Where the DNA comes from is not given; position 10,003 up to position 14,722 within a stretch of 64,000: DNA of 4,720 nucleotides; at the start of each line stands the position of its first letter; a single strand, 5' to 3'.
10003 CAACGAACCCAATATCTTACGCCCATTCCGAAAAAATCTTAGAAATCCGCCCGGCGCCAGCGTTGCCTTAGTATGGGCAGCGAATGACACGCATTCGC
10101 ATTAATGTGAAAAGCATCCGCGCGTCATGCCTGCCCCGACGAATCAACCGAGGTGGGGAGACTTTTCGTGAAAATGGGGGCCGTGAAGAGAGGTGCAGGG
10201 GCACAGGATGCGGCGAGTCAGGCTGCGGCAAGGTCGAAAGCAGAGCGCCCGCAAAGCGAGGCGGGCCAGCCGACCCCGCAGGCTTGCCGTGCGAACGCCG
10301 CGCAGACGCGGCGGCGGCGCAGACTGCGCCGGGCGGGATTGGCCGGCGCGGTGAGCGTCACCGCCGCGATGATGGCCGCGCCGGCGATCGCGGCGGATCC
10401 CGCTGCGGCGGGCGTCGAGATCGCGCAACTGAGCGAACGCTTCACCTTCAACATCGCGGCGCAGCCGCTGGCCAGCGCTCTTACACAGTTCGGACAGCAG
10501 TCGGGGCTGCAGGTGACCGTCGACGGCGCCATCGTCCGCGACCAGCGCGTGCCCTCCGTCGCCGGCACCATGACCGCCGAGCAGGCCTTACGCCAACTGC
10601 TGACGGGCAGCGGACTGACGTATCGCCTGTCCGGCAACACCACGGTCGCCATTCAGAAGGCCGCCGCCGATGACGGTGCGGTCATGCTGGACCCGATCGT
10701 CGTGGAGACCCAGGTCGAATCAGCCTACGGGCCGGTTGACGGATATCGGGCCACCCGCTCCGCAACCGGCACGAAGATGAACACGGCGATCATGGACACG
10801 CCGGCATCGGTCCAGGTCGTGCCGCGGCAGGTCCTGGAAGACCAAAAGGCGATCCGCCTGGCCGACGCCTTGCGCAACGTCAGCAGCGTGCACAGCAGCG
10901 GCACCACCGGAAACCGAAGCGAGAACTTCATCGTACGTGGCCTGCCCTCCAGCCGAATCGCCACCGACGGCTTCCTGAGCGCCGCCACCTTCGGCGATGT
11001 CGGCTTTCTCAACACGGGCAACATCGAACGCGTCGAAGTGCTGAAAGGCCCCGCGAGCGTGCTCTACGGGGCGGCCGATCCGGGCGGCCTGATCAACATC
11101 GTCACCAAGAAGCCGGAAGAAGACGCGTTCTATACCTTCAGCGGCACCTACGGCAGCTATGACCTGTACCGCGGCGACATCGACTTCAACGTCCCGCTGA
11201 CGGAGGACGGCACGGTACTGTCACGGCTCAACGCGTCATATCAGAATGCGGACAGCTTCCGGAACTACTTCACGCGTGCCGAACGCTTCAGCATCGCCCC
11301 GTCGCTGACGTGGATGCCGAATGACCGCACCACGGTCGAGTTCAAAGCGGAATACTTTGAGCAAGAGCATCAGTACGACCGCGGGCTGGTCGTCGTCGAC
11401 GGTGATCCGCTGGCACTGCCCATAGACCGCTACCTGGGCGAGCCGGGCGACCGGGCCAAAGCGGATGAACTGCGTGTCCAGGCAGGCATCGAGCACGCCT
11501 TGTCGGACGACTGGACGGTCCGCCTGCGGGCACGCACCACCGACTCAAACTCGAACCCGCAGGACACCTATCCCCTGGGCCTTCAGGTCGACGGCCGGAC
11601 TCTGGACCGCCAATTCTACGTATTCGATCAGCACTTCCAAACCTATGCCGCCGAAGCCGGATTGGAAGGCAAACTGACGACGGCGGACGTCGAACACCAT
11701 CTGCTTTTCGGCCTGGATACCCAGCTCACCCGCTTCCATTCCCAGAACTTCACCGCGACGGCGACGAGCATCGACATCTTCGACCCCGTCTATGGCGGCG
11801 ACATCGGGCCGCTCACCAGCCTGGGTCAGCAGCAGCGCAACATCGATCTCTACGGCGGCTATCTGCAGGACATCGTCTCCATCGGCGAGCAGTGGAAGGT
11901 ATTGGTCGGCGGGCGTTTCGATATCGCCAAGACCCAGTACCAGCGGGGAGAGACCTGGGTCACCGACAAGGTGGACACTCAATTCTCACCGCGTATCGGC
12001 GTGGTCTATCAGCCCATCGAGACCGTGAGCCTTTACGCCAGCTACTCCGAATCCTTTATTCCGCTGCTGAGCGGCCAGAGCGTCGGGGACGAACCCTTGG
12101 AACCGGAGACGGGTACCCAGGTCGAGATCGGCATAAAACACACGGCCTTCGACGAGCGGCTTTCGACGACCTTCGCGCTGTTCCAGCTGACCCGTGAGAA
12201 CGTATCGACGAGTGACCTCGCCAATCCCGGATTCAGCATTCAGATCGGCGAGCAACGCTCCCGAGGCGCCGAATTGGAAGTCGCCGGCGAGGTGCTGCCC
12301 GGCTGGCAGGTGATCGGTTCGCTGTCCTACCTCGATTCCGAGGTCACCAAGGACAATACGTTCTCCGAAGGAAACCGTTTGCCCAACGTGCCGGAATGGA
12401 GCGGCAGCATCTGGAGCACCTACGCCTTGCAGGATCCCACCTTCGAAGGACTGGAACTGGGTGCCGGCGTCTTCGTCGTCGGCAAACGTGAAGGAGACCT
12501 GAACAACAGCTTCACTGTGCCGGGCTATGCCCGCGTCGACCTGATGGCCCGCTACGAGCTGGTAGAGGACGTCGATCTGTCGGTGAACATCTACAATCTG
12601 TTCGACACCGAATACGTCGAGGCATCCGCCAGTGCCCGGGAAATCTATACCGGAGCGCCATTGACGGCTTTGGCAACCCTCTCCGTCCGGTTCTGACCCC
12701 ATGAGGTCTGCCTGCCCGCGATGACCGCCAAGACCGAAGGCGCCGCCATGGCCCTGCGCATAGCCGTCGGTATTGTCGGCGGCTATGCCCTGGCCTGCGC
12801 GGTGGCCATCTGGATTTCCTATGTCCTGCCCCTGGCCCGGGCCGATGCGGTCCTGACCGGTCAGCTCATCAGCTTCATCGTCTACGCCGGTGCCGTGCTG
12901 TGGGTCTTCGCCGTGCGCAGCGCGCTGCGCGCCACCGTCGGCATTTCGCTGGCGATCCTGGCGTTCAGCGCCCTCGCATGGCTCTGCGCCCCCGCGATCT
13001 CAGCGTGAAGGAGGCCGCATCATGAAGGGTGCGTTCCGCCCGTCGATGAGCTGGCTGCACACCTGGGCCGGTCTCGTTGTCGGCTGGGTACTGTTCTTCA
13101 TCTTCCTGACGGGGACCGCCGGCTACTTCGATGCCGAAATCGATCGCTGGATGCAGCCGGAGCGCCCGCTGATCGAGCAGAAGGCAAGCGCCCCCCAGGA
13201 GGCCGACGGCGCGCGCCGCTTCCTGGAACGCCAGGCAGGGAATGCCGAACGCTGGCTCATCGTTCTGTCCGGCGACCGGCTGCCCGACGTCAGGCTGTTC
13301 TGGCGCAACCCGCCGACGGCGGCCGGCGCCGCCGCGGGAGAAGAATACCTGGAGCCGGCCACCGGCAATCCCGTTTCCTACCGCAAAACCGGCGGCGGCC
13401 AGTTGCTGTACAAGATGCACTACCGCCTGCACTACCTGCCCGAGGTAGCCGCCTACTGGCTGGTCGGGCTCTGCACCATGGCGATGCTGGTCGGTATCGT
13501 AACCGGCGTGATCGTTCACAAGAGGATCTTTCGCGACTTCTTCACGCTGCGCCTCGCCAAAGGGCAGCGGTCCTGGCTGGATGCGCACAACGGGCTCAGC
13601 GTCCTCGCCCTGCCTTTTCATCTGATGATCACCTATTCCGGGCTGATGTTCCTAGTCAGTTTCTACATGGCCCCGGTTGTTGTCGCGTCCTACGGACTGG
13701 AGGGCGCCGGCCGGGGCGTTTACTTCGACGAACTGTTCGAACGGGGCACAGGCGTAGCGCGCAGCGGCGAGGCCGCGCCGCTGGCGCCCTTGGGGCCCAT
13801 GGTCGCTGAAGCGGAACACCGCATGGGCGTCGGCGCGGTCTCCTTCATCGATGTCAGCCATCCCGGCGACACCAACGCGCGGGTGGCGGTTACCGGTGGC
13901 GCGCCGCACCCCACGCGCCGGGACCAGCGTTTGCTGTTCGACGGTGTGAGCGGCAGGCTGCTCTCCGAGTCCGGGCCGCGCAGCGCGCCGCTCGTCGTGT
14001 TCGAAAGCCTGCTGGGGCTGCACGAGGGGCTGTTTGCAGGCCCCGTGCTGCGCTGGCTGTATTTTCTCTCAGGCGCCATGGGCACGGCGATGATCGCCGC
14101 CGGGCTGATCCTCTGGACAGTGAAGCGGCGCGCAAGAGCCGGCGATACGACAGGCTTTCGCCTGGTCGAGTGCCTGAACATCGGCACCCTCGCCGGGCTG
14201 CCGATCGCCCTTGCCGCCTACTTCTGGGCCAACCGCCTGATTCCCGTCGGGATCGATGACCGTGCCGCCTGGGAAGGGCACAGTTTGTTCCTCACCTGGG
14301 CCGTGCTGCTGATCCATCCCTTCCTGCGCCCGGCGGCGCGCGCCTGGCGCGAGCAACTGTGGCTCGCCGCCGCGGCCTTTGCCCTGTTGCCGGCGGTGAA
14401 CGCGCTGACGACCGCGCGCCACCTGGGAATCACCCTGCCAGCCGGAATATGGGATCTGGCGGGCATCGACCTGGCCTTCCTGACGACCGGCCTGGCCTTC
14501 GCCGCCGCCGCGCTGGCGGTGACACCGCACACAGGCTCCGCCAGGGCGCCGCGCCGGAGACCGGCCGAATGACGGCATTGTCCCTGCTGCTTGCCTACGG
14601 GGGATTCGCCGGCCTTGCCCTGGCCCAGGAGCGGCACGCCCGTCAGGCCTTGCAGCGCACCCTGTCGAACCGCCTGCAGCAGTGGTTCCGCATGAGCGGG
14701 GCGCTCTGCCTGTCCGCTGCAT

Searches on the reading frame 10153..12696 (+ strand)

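Call 30: search_protein_families(library=pfam, proteins=[window:10153-12696:+], max_evalue=0.001)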
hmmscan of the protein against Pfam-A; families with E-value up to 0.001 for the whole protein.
window:10153-12696:+ (847 aa): 4 families
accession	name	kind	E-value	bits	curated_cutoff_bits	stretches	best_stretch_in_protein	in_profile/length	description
PF00593.30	TonB_dep_Rec_b-barrel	-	2.8e-70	238.8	27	1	389-816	9-436/436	TonB dependent receptor-like, beta-barrel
PF07715.20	Plug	-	1e-24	87.5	23.9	1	213-312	2-106/107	TonB-dependent Receptor Plug Domain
PF07660.19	STN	-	4.8e-10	39.5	28.4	1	120-169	2-51/52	Secretin and TonB N terminus short domain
PF13505.12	OMP_b-brl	-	9.6e-05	23.1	28.7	0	432-471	122-161/175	Outer membrane protein beta-barrel domain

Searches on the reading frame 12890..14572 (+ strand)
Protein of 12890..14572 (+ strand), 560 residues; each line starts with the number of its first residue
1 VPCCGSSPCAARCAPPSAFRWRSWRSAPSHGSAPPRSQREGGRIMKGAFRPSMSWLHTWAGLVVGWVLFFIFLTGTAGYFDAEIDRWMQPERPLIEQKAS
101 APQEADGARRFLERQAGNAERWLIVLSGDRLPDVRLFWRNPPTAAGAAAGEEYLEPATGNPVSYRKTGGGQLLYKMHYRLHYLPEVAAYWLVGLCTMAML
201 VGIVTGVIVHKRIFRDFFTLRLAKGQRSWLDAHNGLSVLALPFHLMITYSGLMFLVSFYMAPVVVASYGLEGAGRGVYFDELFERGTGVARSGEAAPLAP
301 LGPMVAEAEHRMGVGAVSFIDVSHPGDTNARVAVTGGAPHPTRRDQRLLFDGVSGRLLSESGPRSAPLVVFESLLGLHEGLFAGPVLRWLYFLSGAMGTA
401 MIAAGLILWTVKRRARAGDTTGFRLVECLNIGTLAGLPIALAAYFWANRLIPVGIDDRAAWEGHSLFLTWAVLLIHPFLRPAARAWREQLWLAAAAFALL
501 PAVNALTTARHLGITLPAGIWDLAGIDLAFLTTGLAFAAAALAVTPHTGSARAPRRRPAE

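Call 30: search_protein_families(library=pfam, proteins=[window:12890-14572:+], max_evalue=0.001)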
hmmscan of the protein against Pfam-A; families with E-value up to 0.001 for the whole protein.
window:12890-14572:+ (560 aa): 1 family
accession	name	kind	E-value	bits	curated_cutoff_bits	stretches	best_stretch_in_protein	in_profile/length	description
PF03929.21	PepSY_TM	-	6.9e-62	210.4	28.8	1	55-412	2-295/295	PepSY-associated TM region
